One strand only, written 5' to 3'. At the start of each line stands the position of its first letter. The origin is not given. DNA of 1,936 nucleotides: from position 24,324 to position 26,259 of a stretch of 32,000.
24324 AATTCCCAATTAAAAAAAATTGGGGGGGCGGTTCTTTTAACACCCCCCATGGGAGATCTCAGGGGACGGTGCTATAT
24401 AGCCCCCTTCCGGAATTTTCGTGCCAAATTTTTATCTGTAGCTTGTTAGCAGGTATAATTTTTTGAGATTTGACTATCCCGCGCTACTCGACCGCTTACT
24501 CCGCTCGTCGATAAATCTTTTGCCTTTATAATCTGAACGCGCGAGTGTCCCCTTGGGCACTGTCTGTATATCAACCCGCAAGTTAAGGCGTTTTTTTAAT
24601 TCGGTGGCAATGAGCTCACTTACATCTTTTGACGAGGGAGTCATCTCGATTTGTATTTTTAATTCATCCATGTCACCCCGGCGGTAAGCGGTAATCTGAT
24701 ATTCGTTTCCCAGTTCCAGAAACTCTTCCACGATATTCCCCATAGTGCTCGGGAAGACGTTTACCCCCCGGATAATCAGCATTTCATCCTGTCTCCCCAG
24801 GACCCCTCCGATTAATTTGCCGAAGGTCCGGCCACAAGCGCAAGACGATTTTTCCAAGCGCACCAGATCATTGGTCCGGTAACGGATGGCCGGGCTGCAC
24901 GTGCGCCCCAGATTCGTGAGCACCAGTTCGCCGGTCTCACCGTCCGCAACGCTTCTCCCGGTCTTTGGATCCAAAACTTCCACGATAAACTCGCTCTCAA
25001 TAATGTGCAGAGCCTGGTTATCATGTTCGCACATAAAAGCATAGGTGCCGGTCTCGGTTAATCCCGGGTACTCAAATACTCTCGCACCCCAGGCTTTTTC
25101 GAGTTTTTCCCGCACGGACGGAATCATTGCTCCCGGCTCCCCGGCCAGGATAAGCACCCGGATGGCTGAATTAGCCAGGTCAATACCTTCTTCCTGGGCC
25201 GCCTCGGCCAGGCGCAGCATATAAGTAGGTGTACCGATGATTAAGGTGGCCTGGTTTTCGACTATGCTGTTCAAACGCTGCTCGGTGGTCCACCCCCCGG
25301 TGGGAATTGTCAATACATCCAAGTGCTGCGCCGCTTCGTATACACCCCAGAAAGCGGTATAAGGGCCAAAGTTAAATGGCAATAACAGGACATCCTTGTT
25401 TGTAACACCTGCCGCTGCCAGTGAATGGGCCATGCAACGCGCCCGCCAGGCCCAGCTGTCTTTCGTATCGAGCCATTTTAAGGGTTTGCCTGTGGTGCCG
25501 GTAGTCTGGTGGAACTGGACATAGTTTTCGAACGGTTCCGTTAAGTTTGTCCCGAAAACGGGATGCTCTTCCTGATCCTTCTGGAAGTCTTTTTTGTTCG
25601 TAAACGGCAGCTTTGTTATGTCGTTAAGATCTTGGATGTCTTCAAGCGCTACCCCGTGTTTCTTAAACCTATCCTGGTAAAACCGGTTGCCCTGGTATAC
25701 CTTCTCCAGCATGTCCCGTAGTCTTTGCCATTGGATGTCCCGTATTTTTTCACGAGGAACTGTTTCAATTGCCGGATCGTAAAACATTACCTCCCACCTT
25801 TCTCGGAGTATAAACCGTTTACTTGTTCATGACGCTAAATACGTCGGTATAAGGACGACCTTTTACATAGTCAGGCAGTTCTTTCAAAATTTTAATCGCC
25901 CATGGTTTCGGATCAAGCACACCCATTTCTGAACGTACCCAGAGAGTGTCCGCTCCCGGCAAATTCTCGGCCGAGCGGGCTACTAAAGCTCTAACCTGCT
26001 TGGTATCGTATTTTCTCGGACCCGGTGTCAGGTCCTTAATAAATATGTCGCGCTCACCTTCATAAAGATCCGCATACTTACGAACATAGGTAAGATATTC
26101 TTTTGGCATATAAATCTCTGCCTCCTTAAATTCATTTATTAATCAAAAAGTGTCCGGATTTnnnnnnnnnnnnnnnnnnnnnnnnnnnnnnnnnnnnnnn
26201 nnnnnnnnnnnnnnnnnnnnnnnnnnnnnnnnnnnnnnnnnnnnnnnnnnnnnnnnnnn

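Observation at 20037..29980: Sigma-54-controlled UbiD / UbiX / LpdD-like / PaaK-type ligase / BenE cluster beside bamBCDEF: a candidate uncharacterised aromatic-acid (de)carboxylation route into benzoyl-CoA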

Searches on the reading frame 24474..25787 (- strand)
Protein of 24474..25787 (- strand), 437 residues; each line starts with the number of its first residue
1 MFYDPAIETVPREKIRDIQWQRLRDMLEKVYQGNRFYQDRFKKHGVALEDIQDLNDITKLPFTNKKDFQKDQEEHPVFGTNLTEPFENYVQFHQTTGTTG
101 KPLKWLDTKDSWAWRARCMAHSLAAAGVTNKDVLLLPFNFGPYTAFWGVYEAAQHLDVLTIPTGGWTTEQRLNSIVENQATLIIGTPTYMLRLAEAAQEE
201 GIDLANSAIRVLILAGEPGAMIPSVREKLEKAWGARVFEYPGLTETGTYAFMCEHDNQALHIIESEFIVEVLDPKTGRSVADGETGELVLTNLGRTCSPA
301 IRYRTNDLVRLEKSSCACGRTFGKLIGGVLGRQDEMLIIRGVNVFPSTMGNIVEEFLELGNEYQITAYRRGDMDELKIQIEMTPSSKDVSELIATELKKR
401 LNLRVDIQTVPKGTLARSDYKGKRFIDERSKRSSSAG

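Call 3: search_protein_families(library=pfam, proteins=[window:24474-25787:-])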
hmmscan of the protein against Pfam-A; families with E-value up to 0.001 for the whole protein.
window:24474-25787:- (437 aa): 2 families
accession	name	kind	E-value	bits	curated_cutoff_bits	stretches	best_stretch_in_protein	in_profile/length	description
PF14535.12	AMP-binding_C_2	-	1.4e-20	73.8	25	1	341-429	1-96/96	AMP-binding enzyme C-terminal domain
PF00501.34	AMP-binding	-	7.2e-14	51.8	29.9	1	88-290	163-374/384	AMP-binding enzyme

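Call 4: search_protein_families(library=ncbifam, proteins=[window:24474-25787:-])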
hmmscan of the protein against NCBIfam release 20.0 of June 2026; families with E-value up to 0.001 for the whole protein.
window:24474-25787:- (437 aa): 19 families
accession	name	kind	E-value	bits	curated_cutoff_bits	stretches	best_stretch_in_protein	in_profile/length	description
NF041878.1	paak_haloarch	equivalog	3.3e-86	289.5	700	1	7-427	5-425/427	phenylacetate--CoA ligase PaaK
TIGR02155.1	PA_CoA_ligase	equivalog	9.7e-80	268.1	646.3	1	8-429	1-422/422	phenylacetate--CoA ligase PaaK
NF053551.1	FlxY_rubin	equivalog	5.4e-59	200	520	1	8-421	2-411/424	flexirubin biosynthesis putative acyl-CoA ligase FlxY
NF045666.1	DVU1553_fam_AMP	equivalog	1.2e-46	159.3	300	1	9-325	17-324/331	DVU_1553 family AMP-dependent CoA ligase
TIGR03335.1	F390_ftsA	equivalog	3.2e-39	134.9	458.7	1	2-345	1-341/445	coenzyme F390 synthetase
NF041217.1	BagE_FevW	exception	1.9e-30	106.2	800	1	14-423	12-400/424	bagremycin/ferroverdin synthetase BagE/FevW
NF006181.0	PRK08314.1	subfamily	1.4e-07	30.2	705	1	89-291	206-404/563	long-chain-fatty-acid--CoA ligase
TIGR02304.1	aden_form_hyp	equivalog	1.7e-07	30.6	251.9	1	169-425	177-417/430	F390 synthetase-related protein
NF009071.0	PRK12406.1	subfamily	2e-07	29.8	701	1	93-359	159-428/510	acyl-CoA synthetase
NF005307.0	PRK06839.1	equivalog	4.6e-07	28.8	748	1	92-406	154-462/496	o-succinylbenzoate--CoA ligase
NF005801.1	PRK07656.1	equivalog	2.2e-06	26.6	657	1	33-262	110-333/500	FadD3 family acyl-CoA ligase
NF005702.0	PRK07514.1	subfamily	4.2e-06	25.4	558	1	94-288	164-352/506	malonyl-CoA synthase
NF009233.0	PRK12583.1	subfamily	6.8e-06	24.7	832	1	89-289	203-403/558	fatty acid CoA ligase family protein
NF004837.0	PRK06187.1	subfamily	1.6e-05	23.4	476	1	89-258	172-335/531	long-chain-fatty-acid--CoA ligase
NF005426.0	PRK07008.1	equivalog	0.00016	20.5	822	1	92-261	185-349/545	3-(methylthio)propionyl-CoA ligase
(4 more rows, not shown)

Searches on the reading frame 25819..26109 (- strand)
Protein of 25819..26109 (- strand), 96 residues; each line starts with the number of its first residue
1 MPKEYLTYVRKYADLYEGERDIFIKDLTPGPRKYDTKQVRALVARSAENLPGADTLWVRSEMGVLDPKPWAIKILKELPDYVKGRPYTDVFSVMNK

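Call 3: search_protein_families(library=pfam, proteins=[window:25819-26109:-])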
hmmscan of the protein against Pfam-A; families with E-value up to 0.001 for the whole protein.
window:25819-26109:- (96 aa): 0 families

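Call 4: search_protein_families(library=ncbifam, proteins=[window:25819-26109:-])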
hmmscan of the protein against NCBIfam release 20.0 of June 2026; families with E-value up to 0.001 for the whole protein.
window:25819-26109:- (96 aa): 1 family
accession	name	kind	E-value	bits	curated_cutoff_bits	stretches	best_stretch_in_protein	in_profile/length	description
TIGR02725.1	phenyl_P_gamma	equivalog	1.4e-05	24.9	135.55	1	7-77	6-75/84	phenylphosphate carboxylase subunit gamma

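Call 63: search_solved_structures(query=A3, max_evalue=1, show_alignments=2)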
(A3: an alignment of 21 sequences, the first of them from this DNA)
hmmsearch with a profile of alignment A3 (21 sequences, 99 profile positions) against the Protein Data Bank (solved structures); distinct sequences matched with E-value up to 1: 0.

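Call 64: find_homologous_proteins(query=A3, max_evalue=0.001)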
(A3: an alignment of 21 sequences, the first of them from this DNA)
Query A3 (21 sequences) (96 aa, profile of the alignment): 799 proteins with E <= 0.001 among 3236 candidates; the best 120 are listed.
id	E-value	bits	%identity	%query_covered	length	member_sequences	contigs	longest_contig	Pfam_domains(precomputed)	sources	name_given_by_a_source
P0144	4.2e-36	141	57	100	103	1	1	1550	PF09662.15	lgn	-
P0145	1.6e-35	139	78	98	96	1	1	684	-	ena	-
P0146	2.1e-35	139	74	99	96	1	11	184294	-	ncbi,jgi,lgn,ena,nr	ncbi:MAG: hypothetical protein VR68_06730 [Peptococcaceae bacterium BRH_c4a]|nr:MAG: hypothetical pr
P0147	2.5e-35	138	61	100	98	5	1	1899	PF09662.15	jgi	jgi:hypothetical protein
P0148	2.8e-35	138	78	98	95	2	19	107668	-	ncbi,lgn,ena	-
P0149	4.3e-35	138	57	100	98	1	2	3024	PF09662.15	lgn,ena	-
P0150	5.4e-35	137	57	100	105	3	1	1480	PF09662.15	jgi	jgi:hypothetical protein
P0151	5.6e-35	137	92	100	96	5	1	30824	-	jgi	-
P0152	6.2e-35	137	57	100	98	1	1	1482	PF09662.15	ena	-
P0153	7.7e-35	137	88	99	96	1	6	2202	-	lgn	-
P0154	8.6e-35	137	56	100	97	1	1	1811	PF09662.15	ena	-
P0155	9.6e-35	136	73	98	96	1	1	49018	-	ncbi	-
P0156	1.0e-34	136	60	100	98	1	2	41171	PF09662.15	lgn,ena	-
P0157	1.0e-34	136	57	100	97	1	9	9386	PF09662.15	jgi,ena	-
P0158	1.1e-34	136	56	100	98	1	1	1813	PF09662.15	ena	-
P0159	1.2e-34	136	59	100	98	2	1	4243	PF09662.15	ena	-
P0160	1.6e-34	136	63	100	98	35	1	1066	PF09662.15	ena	-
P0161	1.7e-34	136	55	100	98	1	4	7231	PF09662.15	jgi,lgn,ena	jgi:hypothetical protein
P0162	1.7e-34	136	62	98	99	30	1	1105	PF09662.15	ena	-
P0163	1.8e-34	135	54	100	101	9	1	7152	PF09662.15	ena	-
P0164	2.1e-34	135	60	100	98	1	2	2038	PF09662.15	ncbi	-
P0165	2.1e-34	135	62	98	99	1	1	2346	PF09662.15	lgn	-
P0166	2.4e-34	135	56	98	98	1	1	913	PF09662.15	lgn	-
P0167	2.4e-34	135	57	100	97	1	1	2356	PF09662.15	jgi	-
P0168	2.4e-34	135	57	100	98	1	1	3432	PF09662.15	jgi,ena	-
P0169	2.6e-34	135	51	96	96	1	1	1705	PF09662.15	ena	-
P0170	2.8e-34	135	58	100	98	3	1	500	PF09662.15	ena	-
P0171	3.1e-34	135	63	100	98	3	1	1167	PF09662.15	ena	-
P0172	3.3e-34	135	49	99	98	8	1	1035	PF09662.15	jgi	-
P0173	3.5e-34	135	57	100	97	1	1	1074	PF09662.15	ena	-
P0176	3.9e-34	134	58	100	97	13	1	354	PF09662.15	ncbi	-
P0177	4.0e-34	134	58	100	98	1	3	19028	PF09662.15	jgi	jgi:hypothetical protein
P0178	4.2e-34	134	56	100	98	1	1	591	PF09662.15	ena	-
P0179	5.7e-34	134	51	100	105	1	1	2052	PF09662.15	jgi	jgi:hypothetical protein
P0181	6.5e-34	134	60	100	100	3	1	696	PF09662.15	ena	-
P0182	6.9e-34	134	59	100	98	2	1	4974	PF09662.15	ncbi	-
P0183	7.2e-34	134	59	99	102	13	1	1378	PF09662.15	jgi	-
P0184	7.3e-34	134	58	100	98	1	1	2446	PF09662.15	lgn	-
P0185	7.6e-34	134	53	99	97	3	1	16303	PF09662.15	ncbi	-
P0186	8.5e-34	133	58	100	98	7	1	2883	PF09662.15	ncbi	-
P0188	8.7e-34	133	59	100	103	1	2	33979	PF09662.15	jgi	jgi:hypothetical protein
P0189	8.7e-34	133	54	98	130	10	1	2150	PF09662.15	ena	-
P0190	8.9e-34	133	59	100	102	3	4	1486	PF09662.15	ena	-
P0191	1.0e-33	133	57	100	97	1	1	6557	PF09662.15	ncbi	-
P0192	1.0e-33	133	59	100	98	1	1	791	PF09662.15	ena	-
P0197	1.5e-33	133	52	91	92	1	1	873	PF09662.15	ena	-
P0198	1.6e-33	132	57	100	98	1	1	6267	PF09662.15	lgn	-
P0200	1.8e-33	132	58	100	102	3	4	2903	PF09662.15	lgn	-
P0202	2.0e-33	132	57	100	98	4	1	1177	PF09662.15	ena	-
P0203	2.2e-33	132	54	99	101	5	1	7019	PF09662.15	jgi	jgi:hypothetical protein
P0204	2.4e-33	132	62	98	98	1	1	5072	PF09662.15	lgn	-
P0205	2.4e-33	132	51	100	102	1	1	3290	PF09662.15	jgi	-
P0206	2.5e-33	132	63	100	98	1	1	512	PF09662.15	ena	-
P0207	2.6e-33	132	59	99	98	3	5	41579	PF09662.15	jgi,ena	-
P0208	2.8e-33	132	54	100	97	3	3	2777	PF09662.15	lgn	-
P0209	3.3e-33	131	53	100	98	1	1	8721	PF09662.15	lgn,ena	-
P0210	3.4e-33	131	61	98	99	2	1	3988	PF09662.15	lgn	-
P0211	3.8e-33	131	70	100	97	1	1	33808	PF09662.15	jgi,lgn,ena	-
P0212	3.9e-33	131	59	99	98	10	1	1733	PF09662.15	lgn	-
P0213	4.0e-33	131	55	100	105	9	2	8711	PF09662.15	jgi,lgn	-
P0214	4.0e-33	131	70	100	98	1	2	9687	PF09662.15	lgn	-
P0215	4.1e-33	131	56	100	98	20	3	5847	PF09662.15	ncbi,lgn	-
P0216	4.9e-33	131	57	100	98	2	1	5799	PF09662.15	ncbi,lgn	-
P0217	5.0e-33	131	58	100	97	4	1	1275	PF09662.15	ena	-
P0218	5.2e-33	131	58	100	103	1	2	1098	PF09662.15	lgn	-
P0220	6.5e-33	131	46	95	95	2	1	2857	PF09662.15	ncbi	ncbi:MAG: phenylphosphate carboxylase subunit gamma [Dehalococcoidia bacterium]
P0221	7.2e-33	130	58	100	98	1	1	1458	PF09662.15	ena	-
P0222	7.4e-33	130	58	100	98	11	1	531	PF09662.15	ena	-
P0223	8.7e-33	130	44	94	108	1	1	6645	PF09662.15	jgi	jgi:hypothetical protein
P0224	9.1e-33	130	54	100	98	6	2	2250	PF09662.15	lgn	-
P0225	1.0e-32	130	51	96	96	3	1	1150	PF09662.15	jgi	-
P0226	1.2e-32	130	49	96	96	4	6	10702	PF09662.15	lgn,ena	-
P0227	1.3e-32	130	51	96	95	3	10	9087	PF09662.15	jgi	jgi:hypothetical protein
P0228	1.3e-32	130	50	95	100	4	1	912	PF09662.15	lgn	-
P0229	1.3e-32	129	53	100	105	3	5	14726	PF09662.15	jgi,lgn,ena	-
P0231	1.7e-32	129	53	96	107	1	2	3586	PF09662.15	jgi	jgi:hypothetical protein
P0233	2.1e-32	129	56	99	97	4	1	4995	PF09662.15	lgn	-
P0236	2.6e-32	129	49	98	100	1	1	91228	PF09662.15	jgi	jgi:hypothetical protein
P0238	3.2e-32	128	67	96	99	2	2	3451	PF09662.15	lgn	-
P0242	4.6e-32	128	51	97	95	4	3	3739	PF09662.15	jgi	jgi:hypothetical protein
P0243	4.7e-32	128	48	100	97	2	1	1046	PF09662.15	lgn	-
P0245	4.8e-32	128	48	96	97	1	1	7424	PF09662.15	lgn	-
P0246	5.4e-32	128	68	100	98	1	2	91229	PF09662.15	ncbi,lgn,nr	ncbi:MAG: phenylphosphate carboxylase subunit gamma [Chloroflexi bacterium]|nr:phenylphosphate carbo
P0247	5.6e-32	128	47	97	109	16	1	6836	PF09662.15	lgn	-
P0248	6.3e-32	127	57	100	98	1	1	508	PF09662.15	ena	-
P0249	6.4e-32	127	49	97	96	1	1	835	PF09662.15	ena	-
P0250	6.4e-32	127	51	97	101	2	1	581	PF09662.15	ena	-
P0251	7.3e-32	127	50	95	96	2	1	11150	PF09662.15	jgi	-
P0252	7.9e-32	127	47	99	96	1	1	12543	PF09662.15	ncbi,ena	-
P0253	7.9e-32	127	53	93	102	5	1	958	PF09662.15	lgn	-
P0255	8.7e-32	127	44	94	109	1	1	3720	PF09662.15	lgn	-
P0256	8.8e-32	127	44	99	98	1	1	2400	PF09662.15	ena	-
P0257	9.8e-32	127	57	95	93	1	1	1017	PF09662.15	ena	-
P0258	1.0e-31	127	45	99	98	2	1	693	PF09662.15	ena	-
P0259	1.0e-31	127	48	96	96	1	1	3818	PF09662.15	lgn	-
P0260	1.0e-31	127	60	98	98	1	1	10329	PF09662.15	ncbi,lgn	ncbi:MAG: phenylphosphate carboxylase subunit gamma [Candidatus Binatia bacterium]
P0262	1.2e-31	126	47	95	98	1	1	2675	PF09662.15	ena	-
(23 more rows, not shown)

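Call 65: search_protein_families(library=pfam, max_evalue=1, proteins=[window:25819-26109:-])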
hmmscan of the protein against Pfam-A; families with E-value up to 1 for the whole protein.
window:25819-26109:- (96 aa): 1 family
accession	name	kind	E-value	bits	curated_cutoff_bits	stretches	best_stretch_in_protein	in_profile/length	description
PF09662.15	Phenyl_P_gamma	-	0.0018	18.9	25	1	7-77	5-74/83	Phenylphosphate carboxylase gamma subunit (Phenyl_P_gamma)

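Call 90: predict_structure(alignment_id=A4)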
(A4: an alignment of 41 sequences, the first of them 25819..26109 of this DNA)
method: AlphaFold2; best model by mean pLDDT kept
length: 96 residues; sequences in the alignment: 41
mean_pLDDT: 89.1   pTM: 0.78
mean pLDDT of the five models: 89.1, 88.9, 86.5, 86.1, 85.7
residues with pLDDT >= 90: 56; 70-90: 38; 50-70: 2; < 50: 0
segments of 3 or more residues with pLDDT < 50: none
pLDDT, mean of each block of 10 residues (from residue 1): 90 91 90 84 93 94 92 95 83 73
secondary structure, 60 per line:
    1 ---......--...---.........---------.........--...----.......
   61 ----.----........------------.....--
elements in order: E4-9 E18-26 E36-44 E54-60 E70-77 H90-94

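Call 93: fold_search(model_id=the predicted structure, library=pdb)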
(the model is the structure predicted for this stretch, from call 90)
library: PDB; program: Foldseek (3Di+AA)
matches with E <= 10: 132; with E <= 0.001: 0
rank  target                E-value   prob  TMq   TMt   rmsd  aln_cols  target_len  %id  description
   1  5k9a                  3.6e-01  0.13  0.23  0.15   8.6       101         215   10  Sortase A from Corynebacterium diphtheriae (released 2016-06-15)
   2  2w1j_A                5.3e-01  0.13  0.24  0.16   7.8        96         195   10  CRYSTAL STRUCTURE OF SORTASE C-1 (SRTC-1) from Streptococcus pneumoniae (released 2008-12-23)
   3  4g1j_A                5.3e-01  0.13  0.25  0.16   7.9        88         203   15  Sortase C1 of GBS Pilus Island 1 (released 2012-12-05)
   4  3re9                  6.2e-01  0.12  0.25  0.17   7.4        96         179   11  Crystal structure of sortaseC1 from Streptococcus suis (released 2011-06-01)
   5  7cg9                  6.6e-01  0.11  0.23  0.16   7.6        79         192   16  Crystal structure of pilin-specific sortase SrtC1 from Lactobacillus rhamnosus GG (released 2022-03-02)
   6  2xwg_B                6.6e-01  0.09  0.20  0.15   8.1        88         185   12  Crystal structure of sortase C-1 from Actinomyces oris (formerly Actinomyces naeslundii) (released 2011-02-23)
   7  3rcc_N                8.3e-01  0.10  0.25  0.22   8.1       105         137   11  Crystal Structure of the Streptococcus agalactiae Sortase A (released 2011-09-07)
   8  3o0p                  8.3e-01  0.09  0.23  0.15   7.4        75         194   13  Pilus-related Sortase C of Group B Streptococcus (released 2011-03-09)
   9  3tbe_D                8.8e-01  0.10  0.25  0.17   7.9        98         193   12  The crystal structure of the complex of Streptococcus agalactiae sortase C1 and MTSET (released 2011-10-26)
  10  2w1j_B                9.3e-01  0.09  0.23  0.16   7.6        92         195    9  CRYSTAL STRUCTURE OF SORTASE C-1 (SRTC-1) from Streptococcus pneumoniae (released 2008-12-23)
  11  6bwe_B                1.2e+00  0.09  0.24  0.17   7.5        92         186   10  Sortase A from Corynebacterium diphtheriae, lid mutant (released 2017-12-27)
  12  3rbj_A                1.3e+00  0.06  0.21  0.14   7.6        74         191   15  Crystal Structure of the lid-mutant of Streptococcus agalactiae Sortase C1 (released 2011-09-07)
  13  3tbe_F                1.4e+00  0.08  0.24  0.17   8.1        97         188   12  The crystal structure of the complex of Streptococcus agalactiae sortase C1 and MTSET (released 2011-10-26)
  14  3rcc_K                1.5e+00  0.08  0.27  0.23   7.5        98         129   11  Crystal Structure of the Streptococcus agalactiae Sortase A (released 2011-09-07)
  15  3rcc_M                1.6e+00  0.11  0.28  0.24   7.1        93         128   10  Crystal Structure of the Streptococcus agalactiae Sortase A (released 2011-09-07)
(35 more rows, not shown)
